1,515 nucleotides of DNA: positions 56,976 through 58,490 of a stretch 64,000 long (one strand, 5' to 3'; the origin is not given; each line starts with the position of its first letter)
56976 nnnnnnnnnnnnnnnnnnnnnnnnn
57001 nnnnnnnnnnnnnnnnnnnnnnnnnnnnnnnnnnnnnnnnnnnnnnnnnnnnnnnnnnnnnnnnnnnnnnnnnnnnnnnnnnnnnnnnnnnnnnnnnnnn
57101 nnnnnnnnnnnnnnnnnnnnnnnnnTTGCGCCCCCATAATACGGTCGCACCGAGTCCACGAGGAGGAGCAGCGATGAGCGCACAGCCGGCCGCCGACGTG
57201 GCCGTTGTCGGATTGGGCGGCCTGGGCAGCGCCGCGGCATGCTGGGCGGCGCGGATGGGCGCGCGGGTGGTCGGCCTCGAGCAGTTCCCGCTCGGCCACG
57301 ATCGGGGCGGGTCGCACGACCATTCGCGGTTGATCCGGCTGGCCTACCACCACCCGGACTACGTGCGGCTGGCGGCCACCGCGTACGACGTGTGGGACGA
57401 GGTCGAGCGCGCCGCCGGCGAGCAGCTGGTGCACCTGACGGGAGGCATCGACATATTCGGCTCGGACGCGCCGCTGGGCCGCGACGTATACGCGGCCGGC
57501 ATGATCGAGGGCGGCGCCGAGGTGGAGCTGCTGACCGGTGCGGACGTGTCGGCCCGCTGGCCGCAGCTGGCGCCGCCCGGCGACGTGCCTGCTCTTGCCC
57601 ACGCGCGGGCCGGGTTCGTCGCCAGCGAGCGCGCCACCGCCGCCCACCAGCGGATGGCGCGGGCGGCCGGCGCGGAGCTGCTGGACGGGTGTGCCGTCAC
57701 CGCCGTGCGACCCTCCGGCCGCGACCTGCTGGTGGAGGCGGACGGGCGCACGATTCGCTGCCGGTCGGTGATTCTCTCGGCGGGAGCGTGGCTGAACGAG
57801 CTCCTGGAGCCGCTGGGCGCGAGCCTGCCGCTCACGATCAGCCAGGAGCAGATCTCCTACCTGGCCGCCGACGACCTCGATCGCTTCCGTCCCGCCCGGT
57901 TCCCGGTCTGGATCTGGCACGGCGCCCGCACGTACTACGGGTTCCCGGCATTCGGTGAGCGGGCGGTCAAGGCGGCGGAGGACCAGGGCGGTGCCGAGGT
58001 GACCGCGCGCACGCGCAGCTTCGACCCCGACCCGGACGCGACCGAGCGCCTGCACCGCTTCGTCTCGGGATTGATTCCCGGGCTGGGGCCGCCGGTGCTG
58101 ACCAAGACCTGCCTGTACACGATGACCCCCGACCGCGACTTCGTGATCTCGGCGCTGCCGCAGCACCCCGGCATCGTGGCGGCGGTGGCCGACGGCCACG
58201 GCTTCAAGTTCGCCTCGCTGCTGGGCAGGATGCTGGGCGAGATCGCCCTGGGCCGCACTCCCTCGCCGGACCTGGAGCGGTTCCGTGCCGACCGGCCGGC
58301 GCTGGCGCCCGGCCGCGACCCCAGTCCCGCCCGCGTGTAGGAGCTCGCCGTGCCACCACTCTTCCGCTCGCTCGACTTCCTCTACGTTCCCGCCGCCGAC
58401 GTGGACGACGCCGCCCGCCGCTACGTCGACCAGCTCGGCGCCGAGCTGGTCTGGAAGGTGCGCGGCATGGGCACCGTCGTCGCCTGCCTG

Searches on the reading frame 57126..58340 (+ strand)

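Call 44: search_protein_families(library=pfam, proteins=[window:57126-58340:+], max_evalue=0.0001)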
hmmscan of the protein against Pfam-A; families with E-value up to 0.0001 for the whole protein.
window:57126-58340:+ (404 aa): 1 family
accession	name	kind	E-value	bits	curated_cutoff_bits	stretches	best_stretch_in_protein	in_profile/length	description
PF01266.30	DAO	-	1.1e-40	140.7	27.9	1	24-372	1-352/353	FAD dependent oxidoreductase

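Call 61: search_protein_families(library=ncbifam, proteins=[window:57126-58340:+], max_evalue=0.00001)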
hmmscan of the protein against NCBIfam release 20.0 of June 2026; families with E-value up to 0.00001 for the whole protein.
window:57126-58340:+ (404 aa): 7 families
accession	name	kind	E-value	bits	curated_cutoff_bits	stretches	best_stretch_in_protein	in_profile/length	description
NF008425.0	PRK11259.1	equivalog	7.7e-92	308.1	257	1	22-390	4-374/377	N-methyl-L-tryptophan oxidase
TIGR01377.1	soxA_mon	subfamily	5.2e-65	219.7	479.65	1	24-391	2-375/381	amino oxidase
NF006130.0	PRK08274.1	equivalog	7.9e-08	31.5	369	1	21-98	4-81/467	FAD-dependent tricarballylate dehydrogenase TcuA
TIGR01373.1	soxB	subfamily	2.6e-07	29.8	529.45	1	20-237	28-254/407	sarcosine oxidase subunit beta family protein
TIGR03364.1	HpnW_proposed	hypoth_equivalog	3.5e-07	29.6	285.1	1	24-247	2-221/365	TIGR03364 family FAD-dependent oxidoreductase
NF050086.1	pipecolate_AmaA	exception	9.2e-07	27.8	600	0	128-225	145-239/425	L-pipecolate oxidase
NF045655.1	MkRedMenJ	equivalog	2.1e-06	26.9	700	0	22-56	4-38/406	menaquinone reductase MenJ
